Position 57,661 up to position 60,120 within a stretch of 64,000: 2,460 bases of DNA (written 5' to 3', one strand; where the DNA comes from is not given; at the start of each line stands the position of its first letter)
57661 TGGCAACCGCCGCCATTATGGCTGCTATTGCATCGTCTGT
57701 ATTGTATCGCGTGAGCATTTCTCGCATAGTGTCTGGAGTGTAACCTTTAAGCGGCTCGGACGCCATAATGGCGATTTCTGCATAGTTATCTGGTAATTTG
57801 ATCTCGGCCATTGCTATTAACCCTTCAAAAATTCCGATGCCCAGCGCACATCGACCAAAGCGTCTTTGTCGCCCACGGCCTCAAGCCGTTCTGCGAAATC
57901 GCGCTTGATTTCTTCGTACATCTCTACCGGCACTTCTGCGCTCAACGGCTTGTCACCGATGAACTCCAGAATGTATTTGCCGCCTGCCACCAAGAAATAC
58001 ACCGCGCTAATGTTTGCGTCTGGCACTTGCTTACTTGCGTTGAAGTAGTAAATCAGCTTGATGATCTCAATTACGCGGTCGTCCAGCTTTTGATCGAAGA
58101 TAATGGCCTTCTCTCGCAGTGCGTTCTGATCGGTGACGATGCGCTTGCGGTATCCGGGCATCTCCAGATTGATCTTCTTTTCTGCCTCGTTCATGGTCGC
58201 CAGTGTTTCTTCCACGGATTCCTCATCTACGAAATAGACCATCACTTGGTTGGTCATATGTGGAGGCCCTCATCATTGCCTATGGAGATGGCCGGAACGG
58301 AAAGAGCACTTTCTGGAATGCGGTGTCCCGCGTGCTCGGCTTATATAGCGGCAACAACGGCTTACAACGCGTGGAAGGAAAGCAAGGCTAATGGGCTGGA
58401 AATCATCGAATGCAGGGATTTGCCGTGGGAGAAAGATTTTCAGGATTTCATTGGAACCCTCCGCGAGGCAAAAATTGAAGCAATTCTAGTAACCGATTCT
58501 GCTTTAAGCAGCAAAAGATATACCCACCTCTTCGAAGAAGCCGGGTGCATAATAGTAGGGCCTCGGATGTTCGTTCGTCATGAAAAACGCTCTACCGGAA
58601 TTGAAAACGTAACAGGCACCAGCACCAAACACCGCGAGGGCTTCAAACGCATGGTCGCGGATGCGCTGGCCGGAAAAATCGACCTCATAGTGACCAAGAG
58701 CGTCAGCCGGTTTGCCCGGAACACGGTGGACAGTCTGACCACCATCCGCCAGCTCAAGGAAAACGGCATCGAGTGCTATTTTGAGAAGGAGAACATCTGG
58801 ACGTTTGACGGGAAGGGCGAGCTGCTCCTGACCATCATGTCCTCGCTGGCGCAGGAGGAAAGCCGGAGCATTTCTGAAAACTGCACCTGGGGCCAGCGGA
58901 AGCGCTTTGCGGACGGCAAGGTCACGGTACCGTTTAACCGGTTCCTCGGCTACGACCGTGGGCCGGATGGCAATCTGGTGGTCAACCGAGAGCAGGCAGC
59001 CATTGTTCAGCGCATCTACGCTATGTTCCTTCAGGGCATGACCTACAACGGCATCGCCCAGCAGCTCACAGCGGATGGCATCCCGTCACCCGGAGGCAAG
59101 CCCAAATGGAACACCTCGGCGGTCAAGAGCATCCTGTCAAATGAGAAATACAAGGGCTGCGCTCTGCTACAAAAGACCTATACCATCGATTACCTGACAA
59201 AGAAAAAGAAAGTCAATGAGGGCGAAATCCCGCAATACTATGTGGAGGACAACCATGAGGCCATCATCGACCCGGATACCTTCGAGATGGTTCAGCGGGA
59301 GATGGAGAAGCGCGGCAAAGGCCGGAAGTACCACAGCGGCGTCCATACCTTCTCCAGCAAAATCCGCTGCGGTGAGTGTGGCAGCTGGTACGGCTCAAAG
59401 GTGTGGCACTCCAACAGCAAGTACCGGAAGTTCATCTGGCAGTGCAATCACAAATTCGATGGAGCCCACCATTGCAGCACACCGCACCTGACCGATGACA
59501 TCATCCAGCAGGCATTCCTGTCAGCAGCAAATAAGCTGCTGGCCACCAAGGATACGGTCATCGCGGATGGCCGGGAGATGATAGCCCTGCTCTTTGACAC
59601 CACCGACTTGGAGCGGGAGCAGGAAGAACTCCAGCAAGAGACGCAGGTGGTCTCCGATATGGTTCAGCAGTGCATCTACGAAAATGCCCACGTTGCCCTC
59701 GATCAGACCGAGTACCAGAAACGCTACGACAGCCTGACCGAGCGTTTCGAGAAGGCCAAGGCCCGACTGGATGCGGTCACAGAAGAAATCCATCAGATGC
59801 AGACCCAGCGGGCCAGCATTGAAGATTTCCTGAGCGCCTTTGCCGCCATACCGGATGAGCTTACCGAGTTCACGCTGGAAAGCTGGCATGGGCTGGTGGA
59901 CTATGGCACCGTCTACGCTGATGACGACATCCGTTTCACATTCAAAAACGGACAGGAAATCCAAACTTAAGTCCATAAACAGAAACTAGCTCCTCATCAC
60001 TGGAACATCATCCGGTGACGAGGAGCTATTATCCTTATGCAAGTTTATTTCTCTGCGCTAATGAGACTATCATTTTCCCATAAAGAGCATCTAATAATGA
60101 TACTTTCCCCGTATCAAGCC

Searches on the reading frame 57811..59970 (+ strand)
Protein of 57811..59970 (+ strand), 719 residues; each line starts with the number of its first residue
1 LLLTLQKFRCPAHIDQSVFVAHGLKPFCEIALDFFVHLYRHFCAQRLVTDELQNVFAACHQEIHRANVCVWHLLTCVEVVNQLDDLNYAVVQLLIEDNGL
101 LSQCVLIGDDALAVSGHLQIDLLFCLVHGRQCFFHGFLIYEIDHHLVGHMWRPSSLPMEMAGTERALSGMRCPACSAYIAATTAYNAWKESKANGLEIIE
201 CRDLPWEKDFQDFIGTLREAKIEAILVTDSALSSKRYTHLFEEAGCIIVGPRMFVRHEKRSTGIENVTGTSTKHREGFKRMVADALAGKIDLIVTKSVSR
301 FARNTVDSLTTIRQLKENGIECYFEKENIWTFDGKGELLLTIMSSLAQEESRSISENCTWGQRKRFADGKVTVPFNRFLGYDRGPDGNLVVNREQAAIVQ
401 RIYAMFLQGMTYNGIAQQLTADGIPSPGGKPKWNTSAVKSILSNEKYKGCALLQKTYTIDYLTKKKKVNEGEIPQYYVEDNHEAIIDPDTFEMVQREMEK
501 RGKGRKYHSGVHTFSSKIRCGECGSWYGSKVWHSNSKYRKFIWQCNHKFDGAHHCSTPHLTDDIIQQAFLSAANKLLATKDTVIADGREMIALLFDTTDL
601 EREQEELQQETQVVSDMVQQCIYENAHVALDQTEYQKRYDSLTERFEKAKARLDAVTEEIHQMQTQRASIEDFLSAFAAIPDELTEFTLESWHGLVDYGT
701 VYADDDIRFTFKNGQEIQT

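Call 4: search_protein_families(library=pfam, proteins=[window:57811-59970:+], max_evalue=0.1)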
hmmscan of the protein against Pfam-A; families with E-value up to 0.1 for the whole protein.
window:57811-59970:+ (719 aa): 9 families
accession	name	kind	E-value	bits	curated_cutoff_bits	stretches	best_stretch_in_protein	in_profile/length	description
PF07508.19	Recombinase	-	3.7e-26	91.8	21.1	1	394-501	2-102/102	Recombinase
PF00239.26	Resolvase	-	3.2e-21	76.4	23.3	1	265-370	39-144/145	Resolvase, N terminal domain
PF13408.12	Zn_ribbon_recom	-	7.2e-11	42.7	25.3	1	514-572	2-56/58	Recombinase zinc beta ribbon domain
PF24753.1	DUF7698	-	0.00052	20.4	27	1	182-250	24-92/118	Domain of unknown function (DUF7698)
PF11932.13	DUF3450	-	0.0084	15.9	32.6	1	596-688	10-102/241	Protein of unknown function (DUF3450)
PF23315.1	PEX6_4th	-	0.038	14.6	27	0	556-618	15-77/140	PEX6 fourth domain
PF02403.27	Seryl_tRNA_N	-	0.055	14.2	28.2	0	577-664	18-101/108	Seryl-tRNA synthetase N-terminal domain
PF11648.16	RIG-I_C-RD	-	0.063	13.9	25.6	0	478-535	21-75/117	C-terminal domain of RIG-I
PF11331.13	Zn_ribbon_12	-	0.085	13.1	27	0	156-179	18-41/45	EDR4 zinc-ribbon domain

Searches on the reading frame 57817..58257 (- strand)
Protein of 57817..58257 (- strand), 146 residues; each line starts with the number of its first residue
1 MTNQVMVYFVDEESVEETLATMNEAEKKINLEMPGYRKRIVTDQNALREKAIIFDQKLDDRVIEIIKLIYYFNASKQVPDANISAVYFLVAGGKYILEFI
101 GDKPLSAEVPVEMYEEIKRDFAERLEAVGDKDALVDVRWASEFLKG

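Call 4: search_protein_families(library=pfam, proteins=[window:57817-58257:-], max_evalue=0.1)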
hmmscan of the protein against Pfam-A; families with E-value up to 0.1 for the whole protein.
window:57817-58257:- (146 aa): 2 families
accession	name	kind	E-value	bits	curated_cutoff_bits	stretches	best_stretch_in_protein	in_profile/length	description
PF14353.12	CpXC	-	1.8e-13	51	25.4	1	2-67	59-121/121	CpXC protein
PF16140.10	DUF4848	-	0.011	15.8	22.8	1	2-64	5-69/216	Domain of unknown function (DUF4848)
